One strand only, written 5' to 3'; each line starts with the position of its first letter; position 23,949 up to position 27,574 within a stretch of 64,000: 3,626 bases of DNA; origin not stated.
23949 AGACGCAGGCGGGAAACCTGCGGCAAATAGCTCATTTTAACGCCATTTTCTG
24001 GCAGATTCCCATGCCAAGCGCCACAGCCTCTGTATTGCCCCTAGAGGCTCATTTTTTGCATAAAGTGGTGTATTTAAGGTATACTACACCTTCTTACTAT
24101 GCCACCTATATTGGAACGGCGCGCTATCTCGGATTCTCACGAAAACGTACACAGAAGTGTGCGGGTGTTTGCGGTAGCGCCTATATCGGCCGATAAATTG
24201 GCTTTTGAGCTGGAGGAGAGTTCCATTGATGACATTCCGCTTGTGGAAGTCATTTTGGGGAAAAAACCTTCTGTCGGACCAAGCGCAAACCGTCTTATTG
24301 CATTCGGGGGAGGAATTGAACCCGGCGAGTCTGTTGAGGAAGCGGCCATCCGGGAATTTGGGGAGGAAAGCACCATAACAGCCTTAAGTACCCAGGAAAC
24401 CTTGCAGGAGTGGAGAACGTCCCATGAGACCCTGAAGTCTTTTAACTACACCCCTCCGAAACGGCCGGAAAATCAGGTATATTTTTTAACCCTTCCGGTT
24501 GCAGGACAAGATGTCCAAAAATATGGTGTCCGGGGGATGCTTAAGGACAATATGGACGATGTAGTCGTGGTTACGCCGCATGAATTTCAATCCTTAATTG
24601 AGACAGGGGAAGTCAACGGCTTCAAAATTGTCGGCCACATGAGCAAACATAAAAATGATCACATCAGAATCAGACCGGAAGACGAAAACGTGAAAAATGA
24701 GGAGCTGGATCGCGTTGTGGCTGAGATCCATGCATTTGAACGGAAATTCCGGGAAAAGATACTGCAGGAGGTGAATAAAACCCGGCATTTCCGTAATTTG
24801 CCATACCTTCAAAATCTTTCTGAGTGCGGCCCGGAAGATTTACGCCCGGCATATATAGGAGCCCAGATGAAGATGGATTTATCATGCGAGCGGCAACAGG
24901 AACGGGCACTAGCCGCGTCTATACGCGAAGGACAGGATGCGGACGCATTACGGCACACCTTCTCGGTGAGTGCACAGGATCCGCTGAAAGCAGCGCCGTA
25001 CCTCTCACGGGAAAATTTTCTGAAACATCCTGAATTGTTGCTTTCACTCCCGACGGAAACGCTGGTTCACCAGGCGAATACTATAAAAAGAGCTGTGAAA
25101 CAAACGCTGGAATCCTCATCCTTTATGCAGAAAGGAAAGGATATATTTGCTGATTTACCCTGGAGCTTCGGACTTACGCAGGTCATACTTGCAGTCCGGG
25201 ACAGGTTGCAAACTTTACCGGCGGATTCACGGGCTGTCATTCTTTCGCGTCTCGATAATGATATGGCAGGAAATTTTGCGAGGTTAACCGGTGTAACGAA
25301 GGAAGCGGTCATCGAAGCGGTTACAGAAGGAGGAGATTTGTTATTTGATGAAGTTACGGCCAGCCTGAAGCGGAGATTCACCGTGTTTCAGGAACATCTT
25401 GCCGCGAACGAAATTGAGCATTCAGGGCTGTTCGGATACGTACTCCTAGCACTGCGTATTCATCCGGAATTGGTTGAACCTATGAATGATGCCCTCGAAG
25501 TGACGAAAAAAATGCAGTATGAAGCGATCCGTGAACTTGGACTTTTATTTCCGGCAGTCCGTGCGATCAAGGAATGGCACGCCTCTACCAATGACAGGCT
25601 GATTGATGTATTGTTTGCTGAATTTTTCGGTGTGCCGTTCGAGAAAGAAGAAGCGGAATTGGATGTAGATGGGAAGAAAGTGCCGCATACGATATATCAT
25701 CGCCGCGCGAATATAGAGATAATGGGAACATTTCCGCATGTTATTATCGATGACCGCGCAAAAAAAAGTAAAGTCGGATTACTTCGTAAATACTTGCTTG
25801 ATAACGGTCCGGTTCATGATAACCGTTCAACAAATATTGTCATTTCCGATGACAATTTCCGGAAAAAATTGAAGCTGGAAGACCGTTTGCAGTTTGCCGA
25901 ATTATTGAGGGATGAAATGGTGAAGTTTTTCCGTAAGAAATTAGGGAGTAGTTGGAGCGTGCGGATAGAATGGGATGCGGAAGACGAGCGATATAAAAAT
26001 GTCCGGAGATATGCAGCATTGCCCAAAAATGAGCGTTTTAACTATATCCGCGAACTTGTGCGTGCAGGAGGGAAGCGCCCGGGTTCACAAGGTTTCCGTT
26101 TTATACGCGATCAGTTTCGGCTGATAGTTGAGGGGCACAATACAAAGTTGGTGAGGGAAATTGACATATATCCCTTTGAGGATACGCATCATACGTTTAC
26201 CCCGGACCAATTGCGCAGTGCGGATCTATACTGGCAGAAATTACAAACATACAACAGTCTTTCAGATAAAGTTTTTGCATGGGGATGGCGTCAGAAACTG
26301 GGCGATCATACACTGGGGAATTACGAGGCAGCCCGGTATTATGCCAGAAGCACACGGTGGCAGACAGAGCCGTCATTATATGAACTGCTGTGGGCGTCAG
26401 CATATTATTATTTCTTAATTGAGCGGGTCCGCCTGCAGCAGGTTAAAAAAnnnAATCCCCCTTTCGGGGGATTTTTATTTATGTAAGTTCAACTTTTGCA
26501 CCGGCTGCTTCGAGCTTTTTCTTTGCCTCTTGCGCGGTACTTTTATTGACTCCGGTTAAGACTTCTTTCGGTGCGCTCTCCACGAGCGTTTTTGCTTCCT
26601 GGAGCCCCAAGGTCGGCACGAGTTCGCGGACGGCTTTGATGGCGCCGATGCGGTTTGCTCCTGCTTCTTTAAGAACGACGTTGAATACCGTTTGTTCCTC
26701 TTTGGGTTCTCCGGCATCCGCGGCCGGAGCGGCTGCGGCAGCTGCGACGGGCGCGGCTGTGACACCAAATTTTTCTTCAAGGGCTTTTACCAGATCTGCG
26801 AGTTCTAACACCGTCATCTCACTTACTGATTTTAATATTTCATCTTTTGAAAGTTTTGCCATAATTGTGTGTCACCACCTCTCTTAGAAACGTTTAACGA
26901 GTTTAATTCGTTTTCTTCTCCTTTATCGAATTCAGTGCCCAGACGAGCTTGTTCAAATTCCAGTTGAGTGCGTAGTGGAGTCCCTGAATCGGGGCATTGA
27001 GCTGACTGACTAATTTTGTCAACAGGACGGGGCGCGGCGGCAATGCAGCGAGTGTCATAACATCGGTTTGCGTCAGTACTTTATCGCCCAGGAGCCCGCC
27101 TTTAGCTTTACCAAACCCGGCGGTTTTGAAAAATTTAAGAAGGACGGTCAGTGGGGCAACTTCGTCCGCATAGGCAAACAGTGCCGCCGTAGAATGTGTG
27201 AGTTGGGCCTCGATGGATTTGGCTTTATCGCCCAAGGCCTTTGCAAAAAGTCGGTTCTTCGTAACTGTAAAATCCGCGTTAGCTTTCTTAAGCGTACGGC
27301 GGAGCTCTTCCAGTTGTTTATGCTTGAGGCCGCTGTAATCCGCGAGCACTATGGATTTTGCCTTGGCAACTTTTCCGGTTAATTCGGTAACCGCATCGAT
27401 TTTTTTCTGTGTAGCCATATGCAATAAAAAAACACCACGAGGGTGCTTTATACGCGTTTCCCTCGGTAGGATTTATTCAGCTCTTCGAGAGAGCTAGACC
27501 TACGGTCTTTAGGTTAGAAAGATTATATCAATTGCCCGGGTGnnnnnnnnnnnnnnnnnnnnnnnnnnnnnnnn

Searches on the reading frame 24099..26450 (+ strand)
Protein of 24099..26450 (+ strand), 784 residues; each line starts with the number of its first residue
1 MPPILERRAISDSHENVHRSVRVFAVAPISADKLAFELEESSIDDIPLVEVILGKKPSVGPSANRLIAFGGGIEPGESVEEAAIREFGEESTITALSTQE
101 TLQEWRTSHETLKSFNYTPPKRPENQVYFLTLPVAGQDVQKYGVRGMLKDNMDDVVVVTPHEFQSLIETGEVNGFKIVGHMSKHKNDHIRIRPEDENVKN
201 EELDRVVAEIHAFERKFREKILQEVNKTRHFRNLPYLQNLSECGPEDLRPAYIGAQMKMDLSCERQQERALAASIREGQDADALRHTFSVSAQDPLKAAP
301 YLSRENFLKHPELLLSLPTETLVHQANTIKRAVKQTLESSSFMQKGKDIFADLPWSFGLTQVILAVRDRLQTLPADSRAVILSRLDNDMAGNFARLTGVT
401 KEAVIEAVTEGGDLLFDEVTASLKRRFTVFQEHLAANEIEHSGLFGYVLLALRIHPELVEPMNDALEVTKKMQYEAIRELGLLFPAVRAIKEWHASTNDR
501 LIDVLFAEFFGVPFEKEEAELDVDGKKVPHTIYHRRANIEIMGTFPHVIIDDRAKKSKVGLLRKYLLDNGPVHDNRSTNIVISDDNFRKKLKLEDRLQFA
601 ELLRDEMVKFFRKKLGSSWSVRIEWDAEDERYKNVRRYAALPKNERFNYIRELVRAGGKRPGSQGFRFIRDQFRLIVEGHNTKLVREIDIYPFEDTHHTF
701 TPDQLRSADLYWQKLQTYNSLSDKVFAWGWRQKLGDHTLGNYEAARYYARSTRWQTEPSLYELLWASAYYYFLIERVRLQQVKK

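Call 89: search_protein_families(library=pfam, proteins=[window:24099-26450:+], max_evalue=0.001)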
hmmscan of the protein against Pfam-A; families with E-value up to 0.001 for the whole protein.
window:24099-26450:+ (784 aa): 1 family
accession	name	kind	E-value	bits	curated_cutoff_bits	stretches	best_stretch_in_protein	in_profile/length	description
PF00293.34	NUDIX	-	8.5e-09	36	21.1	1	63-163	28-118/134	NUDIX domain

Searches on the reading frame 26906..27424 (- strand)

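Call 89: search_protein_families(library=pfam, proteins=[window:26906-27424:-], max_evalue=0.001)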
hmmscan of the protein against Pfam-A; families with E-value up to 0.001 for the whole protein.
window:26906-27424:- (173 aa): 1 family
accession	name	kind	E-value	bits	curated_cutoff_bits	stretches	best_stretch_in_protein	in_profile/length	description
PF00466.25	Ribosomal_L10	-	2.1e-20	73.1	22.8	1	3-98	1-98/100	Ribosomal protein L10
